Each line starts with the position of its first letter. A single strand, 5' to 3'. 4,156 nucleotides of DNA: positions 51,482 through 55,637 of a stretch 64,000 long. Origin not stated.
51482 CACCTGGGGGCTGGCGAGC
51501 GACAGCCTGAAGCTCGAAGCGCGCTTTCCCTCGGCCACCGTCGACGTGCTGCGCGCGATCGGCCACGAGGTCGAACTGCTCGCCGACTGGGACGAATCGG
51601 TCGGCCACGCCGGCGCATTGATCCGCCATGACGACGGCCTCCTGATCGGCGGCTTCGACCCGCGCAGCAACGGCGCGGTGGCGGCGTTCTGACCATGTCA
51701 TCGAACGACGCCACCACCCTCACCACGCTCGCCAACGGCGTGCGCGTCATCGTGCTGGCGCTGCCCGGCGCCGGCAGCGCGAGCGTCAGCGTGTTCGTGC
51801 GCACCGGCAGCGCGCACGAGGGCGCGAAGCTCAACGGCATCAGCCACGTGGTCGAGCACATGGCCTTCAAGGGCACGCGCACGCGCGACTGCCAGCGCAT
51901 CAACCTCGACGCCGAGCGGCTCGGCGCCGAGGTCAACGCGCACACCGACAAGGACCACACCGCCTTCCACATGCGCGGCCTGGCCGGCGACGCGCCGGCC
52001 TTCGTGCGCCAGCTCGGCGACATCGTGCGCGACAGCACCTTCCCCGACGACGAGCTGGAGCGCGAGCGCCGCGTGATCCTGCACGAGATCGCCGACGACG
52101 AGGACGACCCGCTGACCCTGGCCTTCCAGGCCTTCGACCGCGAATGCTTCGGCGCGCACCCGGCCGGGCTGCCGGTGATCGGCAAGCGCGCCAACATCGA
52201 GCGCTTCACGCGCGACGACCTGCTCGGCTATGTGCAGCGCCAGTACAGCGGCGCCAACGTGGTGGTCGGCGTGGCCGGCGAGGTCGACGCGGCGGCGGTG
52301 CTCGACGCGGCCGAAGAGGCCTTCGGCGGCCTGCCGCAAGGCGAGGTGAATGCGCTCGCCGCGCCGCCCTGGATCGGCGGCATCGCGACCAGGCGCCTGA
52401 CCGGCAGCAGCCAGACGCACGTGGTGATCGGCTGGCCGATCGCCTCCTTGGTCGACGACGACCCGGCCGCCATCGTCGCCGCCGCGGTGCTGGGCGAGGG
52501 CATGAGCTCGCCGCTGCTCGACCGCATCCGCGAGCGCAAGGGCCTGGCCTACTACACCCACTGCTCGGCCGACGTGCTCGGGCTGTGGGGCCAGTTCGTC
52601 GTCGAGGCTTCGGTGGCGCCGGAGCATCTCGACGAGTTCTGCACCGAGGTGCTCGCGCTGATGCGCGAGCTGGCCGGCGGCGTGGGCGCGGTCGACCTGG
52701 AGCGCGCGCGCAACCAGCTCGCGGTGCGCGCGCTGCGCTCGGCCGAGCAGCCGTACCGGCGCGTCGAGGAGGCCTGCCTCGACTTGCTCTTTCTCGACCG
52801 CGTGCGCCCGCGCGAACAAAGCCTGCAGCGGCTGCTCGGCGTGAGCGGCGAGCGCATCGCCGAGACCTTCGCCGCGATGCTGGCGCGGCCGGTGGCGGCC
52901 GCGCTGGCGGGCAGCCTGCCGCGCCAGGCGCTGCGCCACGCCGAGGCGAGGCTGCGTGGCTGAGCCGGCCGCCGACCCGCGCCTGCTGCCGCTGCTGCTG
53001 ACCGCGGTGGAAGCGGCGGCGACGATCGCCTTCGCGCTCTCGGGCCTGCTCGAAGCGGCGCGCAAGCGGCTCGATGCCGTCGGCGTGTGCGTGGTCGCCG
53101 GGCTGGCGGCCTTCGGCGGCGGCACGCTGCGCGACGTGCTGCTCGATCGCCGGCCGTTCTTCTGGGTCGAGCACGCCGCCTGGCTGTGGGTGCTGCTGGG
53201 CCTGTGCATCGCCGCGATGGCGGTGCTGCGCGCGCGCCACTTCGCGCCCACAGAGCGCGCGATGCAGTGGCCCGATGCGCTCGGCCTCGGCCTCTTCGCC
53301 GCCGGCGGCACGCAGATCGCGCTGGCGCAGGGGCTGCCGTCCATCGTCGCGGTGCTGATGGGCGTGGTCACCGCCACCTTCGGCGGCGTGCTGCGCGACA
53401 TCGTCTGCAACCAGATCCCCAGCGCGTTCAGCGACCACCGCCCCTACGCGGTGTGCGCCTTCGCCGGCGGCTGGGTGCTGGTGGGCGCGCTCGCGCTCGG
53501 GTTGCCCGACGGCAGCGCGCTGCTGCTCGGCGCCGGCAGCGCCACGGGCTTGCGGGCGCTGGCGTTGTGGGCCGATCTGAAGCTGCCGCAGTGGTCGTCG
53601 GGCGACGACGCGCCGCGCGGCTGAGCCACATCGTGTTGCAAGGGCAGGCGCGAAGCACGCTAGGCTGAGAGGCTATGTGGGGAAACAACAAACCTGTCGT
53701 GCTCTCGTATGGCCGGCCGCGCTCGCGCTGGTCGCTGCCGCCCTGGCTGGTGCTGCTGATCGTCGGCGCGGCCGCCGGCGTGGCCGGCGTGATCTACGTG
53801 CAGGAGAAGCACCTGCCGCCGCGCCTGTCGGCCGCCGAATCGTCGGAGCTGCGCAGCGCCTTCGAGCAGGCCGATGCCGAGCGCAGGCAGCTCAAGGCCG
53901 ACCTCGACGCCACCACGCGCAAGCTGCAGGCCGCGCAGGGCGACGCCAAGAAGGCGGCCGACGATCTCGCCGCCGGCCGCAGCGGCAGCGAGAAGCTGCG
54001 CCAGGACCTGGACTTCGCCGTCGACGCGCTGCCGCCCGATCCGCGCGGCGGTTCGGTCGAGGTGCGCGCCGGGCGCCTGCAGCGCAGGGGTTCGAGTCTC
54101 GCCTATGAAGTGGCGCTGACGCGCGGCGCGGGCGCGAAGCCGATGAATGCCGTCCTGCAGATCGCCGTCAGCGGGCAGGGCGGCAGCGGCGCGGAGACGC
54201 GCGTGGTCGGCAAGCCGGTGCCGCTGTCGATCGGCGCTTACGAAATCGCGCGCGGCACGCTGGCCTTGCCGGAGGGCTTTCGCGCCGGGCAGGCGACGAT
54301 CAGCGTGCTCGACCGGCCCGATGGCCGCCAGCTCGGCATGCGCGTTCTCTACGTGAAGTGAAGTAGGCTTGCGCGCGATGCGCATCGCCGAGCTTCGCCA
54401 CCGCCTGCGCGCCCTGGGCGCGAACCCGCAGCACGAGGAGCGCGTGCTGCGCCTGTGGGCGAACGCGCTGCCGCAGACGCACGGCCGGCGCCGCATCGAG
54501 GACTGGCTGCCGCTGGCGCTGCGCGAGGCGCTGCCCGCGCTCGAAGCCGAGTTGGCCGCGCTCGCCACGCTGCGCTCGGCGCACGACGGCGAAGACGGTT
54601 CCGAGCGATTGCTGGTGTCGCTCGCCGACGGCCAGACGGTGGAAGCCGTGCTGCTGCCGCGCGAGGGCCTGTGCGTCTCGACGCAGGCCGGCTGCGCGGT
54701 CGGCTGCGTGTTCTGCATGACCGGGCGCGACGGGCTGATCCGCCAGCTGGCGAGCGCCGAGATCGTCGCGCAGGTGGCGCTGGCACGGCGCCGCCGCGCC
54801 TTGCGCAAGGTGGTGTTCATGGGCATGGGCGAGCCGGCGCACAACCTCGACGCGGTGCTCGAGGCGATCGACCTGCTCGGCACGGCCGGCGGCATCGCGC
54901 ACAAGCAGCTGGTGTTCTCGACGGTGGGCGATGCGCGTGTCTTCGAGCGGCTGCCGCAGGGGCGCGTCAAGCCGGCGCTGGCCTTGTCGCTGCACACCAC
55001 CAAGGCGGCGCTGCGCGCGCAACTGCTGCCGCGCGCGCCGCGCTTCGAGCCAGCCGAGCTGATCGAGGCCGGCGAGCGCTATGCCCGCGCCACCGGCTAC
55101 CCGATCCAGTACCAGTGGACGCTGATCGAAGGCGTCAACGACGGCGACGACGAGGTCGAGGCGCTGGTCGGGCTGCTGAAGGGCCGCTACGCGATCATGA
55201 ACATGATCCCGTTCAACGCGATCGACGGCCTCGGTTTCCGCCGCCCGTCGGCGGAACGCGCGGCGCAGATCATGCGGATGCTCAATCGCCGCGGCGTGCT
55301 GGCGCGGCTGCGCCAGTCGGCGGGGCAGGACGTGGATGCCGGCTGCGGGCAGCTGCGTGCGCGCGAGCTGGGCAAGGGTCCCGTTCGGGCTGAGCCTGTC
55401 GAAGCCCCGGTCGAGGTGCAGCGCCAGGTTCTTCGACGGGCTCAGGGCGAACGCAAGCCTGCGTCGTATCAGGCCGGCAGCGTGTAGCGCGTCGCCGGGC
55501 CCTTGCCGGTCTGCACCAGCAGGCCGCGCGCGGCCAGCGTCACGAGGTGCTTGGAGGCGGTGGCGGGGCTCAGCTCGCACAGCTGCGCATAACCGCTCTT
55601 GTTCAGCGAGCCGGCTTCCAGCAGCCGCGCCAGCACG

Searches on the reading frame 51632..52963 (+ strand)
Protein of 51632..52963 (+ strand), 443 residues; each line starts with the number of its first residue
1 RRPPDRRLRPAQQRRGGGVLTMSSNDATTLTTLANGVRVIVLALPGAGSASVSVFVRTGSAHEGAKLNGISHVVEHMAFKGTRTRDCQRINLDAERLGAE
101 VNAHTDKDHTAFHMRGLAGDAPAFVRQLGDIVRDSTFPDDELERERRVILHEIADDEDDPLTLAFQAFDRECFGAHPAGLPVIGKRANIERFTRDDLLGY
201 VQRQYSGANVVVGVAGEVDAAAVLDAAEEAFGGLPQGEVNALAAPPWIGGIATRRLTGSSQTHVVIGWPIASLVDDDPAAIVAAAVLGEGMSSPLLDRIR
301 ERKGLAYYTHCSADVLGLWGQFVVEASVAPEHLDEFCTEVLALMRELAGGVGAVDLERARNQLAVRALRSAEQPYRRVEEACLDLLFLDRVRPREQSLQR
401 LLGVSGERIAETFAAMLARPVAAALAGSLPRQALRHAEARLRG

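Call 51: search_protein_families(library=pfam, proteins=[window:51632-52963:+], max_evalue=0.001)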
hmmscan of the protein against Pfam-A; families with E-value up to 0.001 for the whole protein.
window:51632-52963:+ (443 aa): 2 families
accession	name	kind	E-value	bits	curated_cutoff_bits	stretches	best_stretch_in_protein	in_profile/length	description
PF05193.26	Peptidase_M16_C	-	1.5e-30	106.8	23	1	192-363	2-181/181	Peptidase M16 inactive domain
PF00675.25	Peptidase_M16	-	2.1e-28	99.5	22.3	1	39-184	2-147/149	Insulinase (Peptidase family M16)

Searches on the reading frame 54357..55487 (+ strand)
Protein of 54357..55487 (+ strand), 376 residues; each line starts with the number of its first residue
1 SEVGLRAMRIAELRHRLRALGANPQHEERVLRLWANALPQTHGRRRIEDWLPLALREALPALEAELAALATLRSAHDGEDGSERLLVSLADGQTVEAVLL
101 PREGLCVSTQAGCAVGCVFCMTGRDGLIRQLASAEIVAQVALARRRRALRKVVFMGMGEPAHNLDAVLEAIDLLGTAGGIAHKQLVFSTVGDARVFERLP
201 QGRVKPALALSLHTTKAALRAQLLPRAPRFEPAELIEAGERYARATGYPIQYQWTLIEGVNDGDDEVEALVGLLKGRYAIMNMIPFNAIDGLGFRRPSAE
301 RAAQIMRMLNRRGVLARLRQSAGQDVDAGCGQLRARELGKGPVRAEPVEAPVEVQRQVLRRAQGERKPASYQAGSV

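Call 51: search_protein_families(library=pfam, proteins=[window:54357-55487:+], max_evalue=0.001)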
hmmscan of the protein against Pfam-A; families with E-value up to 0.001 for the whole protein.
window:54357-55487:+ (376 aa): 1 family
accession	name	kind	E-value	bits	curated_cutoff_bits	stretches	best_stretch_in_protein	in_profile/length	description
PF04055.27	Radical_SAM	-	1.2e-10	42.3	29.5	1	108-266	2-161/166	Radical SAM superfamily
